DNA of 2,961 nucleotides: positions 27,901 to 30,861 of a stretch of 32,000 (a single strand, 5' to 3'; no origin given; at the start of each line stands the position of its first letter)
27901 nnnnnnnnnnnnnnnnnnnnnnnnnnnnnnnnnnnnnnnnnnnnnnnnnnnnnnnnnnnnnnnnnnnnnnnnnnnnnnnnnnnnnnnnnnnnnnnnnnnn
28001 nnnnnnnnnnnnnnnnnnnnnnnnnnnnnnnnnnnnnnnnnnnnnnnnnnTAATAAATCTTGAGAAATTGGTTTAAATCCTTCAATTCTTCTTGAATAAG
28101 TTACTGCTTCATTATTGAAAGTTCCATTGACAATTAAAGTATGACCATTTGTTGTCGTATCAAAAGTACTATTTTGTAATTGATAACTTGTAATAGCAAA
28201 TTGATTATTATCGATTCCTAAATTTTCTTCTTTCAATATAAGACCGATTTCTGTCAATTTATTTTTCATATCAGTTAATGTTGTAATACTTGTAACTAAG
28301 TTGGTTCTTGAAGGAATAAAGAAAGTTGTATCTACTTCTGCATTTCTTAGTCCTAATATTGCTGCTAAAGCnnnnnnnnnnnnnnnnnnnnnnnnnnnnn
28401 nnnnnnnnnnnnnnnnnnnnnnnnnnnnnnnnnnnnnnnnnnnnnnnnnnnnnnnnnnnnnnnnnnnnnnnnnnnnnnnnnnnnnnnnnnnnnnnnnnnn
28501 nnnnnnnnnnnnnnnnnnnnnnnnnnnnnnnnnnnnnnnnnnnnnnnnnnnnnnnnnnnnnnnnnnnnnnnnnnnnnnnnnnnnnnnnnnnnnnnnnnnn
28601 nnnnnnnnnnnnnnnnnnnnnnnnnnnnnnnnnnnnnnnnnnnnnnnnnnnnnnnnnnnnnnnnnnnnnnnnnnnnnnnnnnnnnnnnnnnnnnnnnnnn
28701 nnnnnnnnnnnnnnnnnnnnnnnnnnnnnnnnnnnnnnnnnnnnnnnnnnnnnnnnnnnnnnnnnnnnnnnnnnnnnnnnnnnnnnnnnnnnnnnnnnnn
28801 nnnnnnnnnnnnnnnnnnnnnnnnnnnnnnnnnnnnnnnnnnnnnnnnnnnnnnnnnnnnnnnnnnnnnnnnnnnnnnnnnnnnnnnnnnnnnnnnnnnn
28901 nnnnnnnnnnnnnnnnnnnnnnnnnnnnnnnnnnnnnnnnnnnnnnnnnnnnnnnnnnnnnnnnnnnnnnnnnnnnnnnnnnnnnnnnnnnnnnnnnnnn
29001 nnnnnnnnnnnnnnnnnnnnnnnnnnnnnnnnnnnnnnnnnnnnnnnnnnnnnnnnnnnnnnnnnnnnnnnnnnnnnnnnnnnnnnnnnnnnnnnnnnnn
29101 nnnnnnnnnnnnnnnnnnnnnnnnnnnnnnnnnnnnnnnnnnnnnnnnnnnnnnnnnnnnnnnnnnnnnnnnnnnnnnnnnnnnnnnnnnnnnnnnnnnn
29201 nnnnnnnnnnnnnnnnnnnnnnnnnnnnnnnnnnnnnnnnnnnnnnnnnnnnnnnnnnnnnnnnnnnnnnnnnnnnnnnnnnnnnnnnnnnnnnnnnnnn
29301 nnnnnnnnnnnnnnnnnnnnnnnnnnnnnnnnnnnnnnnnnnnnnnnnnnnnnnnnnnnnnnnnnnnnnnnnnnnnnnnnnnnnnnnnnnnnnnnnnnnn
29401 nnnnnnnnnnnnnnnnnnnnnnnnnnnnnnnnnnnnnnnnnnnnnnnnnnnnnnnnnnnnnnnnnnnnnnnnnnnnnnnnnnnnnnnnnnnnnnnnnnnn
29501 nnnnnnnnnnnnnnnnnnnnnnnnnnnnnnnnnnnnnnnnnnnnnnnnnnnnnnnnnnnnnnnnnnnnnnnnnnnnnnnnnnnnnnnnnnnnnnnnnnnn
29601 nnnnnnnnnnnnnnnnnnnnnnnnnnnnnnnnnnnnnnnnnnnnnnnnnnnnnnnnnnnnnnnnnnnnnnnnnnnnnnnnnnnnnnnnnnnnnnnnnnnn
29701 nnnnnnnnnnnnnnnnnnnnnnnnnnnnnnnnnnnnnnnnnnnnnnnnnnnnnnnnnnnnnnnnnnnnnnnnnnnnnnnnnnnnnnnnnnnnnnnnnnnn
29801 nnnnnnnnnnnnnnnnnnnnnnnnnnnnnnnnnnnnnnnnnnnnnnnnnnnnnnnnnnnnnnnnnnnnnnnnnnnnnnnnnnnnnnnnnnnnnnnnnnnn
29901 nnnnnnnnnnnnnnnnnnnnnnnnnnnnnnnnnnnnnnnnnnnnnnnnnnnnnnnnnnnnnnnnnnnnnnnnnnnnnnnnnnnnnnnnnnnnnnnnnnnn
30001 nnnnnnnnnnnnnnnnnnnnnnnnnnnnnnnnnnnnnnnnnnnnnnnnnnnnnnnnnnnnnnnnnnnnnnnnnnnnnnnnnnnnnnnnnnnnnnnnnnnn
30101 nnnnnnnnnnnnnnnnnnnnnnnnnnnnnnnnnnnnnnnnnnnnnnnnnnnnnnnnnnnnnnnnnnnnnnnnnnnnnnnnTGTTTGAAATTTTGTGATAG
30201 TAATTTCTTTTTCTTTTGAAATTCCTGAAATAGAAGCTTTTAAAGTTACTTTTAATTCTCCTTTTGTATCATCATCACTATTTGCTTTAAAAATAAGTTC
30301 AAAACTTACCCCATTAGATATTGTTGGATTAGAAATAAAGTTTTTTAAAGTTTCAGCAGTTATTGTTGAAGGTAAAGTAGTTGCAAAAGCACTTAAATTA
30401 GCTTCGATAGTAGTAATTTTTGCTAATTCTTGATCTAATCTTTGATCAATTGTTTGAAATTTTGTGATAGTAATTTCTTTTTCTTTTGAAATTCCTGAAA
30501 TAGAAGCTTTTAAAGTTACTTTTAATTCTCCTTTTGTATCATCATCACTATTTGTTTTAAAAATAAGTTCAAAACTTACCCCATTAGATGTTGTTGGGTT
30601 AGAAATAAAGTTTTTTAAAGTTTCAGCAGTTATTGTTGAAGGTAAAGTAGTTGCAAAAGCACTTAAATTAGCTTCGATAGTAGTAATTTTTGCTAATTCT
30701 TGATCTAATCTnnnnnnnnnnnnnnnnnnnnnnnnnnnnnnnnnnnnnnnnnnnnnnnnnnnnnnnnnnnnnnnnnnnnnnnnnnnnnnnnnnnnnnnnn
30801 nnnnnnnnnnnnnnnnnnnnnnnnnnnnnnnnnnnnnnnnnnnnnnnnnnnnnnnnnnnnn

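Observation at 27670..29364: Type B C-terminal module (~237 aa), present twice in tandem in the giant gene and also in two other paralogues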

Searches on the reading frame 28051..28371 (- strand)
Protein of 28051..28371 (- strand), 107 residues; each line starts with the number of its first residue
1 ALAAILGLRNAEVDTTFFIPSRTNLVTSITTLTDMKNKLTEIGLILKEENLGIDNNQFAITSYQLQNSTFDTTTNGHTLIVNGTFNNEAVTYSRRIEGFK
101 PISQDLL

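Call 67: search_protein_families(library=pfam, max_evalue=10, proteins=[window:28051-28371:-])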
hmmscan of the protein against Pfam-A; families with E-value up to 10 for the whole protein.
seq(107 aa): 0 families

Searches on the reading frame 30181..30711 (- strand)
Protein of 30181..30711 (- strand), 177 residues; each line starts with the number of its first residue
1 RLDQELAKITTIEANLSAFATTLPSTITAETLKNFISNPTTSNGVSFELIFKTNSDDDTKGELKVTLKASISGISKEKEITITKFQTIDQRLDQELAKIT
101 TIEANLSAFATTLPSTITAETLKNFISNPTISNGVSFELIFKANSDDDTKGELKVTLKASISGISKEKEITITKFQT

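Call 52: search_solved_structures(query=window:30181-30711:-, max_evalue=1)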
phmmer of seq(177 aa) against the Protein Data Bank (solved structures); distinct sequences matched with E-value up to 1: 2.
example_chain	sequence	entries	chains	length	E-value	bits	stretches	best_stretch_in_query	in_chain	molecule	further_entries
4v3e_A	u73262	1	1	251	0.58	13.3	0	27-79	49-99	IT4VAR07 CIDRA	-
8vv0_A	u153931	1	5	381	0.82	12.8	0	69-134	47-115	Gamma-aminobutyric acid receptor subunit pi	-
